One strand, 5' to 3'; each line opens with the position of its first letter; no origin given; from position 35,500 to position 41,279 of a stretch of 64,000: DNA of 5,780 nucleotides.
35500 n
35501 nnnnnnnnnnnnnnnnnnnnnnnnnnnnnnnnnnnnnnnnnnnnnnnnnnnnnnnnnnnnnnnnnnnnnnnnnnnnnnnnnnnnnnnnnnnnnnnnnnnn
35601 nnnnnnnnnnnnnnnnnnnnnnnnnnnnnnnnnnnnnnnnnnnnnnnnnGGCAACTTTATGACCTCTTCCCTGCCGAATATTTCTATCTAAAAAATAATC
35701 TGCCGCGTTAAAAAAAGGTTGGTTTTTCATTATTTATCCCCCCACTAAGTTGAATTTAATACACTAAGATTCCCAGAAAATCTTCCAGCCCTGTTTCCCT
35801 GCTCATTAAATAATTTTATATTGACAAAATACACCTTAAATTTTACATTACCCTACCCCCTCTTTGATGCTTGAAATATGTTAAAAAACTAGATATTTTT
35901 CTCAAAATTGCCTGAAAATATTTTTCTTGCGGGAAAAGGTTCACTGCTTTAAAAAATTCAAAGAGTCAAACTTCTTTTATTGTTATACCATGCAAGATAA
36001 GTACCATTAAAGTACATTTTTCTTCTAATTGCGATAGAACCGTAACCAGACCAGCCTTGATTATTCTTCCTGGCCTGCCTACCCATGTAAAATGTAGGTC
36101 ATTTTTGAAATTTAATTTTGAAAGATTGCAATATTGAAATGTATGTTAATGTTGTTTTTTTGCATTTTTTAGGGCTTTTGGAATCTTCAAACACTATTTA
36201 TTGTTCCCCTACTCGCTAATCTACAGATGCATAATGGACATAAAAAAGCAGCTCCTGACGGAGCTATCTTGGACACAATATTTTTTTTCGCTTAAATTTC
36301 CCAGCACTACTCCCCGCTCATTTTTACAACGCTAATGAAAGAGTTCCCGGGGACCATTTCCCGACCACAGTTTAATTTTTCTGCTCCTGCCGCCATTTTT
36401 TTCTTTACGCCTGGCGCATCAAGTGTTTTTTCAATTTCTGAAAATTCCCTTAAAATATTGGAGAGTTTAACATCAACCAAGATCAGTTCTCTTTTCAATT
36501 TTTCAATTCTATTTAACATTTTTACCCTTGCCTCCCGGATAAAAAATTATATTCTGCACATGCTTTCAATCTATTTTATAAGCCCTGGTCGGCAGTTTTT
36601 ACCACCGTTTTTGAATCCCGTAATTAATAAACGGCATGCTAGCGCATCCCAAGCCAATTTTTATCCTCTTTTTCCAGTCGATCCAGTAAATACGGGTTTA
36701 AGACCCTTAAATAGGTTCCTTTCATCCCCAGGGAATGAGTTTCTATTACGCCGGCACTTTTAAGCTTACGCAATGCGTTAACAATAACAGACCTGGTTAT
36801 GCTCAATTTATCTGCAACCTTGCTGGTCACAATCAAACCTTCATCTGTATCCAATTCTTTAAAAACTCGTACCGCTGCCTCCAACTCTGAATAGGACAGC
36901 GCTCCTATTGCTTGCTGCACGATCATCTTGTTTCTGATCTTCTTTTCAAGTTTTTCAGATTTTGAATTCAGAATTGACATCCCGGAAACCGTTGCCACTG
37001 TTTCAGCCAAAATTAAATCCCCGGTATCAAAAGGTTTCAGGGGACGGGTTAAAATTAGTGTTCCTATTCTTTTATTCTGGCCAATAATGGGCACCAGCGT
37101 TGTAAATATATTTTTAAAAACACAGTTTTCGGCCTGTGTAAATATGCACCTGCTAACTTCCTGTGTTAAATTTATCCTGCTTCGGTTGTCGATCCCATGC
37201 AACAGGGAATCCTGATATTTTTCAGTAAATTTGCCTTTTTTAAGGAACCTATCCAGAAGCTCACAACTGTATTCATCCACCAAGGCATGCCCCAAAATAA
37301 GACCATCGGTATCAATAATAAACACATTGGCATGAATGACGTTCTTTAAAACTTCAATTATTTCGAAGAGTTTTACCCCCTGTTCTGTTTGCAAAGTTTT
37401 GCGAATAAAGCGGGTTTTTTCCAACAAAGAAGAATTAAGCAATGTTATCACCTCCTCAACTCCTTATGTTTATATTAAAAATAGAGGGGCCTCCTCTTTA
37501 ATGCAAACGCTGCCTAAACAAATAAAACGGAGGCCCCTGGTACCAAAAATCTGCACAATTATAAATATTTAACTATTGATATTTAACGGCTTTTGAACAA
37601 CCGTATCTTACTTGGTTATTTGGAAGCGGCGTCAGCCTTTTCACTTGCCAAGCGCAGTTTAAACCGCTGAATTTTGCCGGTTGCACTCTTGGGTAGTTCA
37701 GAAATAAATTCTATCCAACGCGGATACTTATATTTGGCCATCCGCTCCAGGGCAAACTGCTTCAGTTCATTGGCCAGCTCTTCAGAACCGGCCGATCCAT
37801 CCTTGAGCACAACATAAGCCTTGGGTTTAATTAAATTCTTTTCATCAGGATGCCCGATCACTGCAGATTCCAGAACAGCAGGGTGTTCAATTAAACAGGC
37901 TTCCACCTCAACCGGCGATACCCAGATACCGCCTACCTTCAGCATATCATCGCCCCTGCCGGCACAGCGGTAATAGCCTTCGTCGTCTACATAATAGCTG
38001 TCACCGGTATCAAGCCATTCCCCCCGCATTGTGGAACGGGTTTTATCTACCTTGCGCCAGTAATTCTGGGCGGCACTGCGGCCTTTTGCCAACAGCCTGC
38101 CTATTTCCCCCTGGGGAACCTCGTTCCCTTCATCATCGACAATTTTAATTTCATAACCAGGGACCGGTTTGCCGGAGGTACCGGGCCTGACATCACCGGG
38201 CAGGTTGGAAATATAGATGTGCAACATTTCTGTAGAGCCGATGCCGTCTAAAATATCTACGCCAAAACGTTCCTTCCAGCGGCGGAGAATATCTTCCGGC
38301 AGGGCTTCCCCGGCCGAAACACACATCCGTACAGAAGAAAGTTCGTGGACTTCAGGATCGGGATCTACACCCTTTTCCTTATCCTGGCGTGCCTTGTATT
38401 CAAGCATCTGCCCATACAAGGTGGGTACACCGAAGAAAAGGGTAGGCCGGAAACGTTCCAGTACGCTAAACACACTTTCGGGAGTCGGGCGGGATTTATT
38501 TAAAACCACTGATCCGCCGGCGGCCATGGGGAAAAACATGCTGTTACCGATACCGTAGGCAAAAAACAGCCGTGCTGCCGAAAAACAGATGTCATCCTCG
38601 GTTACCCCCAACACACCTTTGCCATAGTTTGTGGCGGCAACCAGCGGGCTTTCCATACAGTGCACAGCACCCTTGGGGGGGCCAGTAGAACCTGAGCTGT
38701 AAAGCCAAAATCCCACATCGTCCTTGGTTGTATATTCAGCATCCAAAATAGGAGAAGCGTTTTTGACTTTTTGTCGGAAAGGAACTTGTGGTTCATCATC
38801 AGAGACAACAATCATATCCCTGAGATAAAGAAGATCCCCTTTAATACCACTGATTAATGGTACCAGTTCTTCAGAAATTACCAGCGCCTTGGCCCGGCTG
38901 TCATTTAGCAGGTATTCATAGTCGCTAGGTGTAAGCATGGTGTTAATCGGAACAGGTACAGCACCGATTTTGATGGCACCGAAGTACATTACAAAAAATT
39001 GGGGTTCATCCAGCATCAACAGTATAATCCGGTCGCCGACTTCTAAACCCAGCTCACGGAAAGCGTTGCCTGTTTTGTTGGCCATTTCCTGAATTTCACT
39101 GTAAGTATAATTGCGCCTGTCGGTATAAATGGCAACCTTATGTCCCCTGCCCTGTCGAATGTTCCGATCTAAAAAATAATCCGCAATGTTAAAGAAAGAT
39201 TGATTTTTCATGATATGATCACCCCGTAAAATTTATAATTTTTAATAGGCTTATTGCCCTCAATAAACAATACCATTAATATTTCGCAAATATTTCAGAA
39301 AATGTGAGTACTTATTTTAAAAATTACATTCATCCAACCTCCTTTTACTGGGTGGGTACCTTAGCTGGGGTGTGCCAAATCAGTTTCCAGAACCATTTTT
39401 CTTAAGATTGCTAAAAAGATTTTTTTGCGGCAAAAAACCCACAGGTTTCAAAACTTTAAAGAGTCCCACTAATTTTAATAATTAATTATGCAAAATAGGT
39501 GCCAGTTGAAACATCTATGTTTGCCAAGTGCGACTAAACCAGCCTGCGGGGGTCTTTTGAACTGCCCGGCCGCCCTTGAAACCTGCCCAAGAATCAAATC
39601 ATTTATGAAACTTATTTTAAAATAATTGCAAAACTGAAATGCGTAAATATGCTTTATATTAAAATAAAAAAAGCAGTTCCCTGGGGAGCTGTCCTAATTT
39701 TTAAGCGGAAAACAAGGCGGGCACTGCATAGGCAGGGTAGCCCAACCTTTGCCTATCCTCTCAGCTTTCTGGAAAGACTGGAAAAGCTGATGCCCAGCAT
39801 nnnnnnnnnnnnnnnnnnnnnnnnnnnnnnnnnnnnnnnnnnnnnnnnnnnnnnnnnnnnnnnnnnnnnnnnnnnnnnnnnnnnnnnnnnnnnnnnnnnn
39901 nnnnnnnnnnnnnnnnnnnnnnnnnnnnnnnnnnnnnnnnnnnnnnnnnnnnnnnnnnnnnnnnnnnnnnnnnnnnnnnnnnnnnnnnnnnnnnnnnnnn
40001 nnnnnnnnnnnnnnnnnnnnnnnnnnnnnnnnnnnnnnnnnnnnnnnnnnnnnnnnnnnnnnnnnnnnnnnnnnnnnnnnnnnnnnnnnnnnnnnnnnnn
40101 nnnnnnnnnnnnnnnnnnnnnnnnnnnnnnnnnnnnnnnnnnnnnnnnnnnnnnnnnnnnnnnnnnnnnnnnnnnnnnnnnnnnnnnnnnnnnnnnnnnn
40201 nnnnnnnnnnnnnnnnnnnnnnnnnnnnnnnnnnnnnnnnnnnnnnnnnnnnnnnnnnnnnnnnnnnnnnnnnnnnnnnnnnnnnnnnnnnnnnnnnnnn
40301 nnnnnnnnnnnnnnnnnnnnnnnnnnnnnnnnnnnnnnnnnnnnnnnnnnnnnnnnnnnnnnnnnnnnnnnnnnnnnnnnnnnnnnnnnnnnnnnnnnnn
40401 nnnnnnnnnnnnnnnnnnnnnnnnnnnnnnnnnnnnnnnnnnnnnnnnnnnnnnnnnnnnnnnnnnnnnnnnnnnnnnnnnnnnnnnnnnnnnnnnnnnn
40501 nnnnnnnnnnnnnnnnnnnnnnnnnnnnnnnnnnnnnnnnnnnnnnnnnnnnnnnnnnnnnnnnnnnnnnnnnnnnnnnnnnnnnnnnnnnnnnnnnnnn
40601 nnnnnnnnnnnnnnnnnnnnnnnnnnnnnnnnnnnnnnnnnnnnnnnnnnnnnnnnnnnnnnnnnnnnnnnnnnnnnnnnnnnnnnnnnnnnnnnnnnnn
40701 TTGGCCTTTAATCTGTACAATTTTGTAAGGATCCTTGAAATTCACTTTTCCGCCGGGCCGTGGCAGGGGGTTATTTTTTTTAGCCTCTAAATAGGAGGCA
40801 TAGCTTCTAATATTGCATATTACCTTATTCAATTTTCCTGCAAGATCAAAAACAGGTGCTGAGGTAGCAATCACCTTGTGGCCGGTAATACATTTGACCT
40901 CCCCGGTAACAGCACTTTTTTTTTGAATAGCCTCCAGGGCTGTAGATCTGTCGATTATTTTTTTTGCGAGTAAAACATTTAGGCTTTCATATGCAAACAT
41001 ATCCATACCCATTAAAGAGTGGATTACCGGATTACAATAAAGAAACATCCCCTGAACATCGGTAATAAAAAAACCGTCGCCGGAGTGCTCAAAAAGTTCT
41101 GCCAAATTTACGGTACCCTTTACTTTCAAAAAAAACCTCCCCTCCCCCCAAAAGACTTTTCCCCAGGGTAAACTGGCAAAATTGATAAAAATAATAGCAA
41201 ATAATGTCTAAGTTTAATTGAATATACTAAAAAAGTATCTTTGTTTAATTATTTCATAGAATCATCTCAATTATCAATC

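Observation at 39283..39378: Candidate sigma-54 promoter followed by a CodY-box-like palindrome upstream of ligase copy 2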

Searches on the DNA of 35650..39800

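Call 16: search_rna_families(source=window, start=35650, end=39800, threshold=evalue, max_evalue=1)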
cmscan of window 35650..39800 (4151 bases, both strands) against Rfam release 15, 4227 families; matches with E-value up to 1: 0.
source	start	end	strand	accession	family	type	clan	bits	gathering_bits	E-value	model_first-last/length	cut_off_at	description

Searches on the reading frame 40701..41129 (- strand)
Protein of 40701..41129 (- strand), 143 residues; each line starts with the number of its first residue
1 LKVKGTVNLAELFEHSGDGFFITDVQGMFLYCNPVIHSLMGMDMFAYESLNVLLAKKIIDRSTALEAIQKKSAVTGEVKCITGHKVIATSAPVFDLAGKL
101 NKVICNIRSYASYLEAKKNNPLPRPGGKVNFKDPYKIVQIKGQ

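Call 54: search_solved_structures(query=window:40701-41129:-, max_evalue=1)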
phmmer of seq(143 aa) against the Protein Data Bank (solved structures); distinct sequences matched with E-value up to 1: 4.
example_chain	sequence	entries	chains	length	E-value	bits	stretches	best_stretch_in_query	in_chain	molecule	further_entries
2r78_A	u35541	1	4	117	0.00075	23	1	11-60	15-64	Sensor protein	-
5oqm_n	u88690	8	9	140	0.79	13.2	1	22-78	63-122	Mediator of RNA polymerase II transcription subunit 21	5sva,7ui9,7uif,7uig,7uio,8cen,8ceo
1ykh_B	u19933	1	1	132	0.83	13.1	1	22-76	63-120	RNA polymerase II holoenzyme component SRB7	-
1yke_B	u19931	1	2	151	0.89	13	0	22-78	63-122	RNA polymerase II holoenzyme component SRB7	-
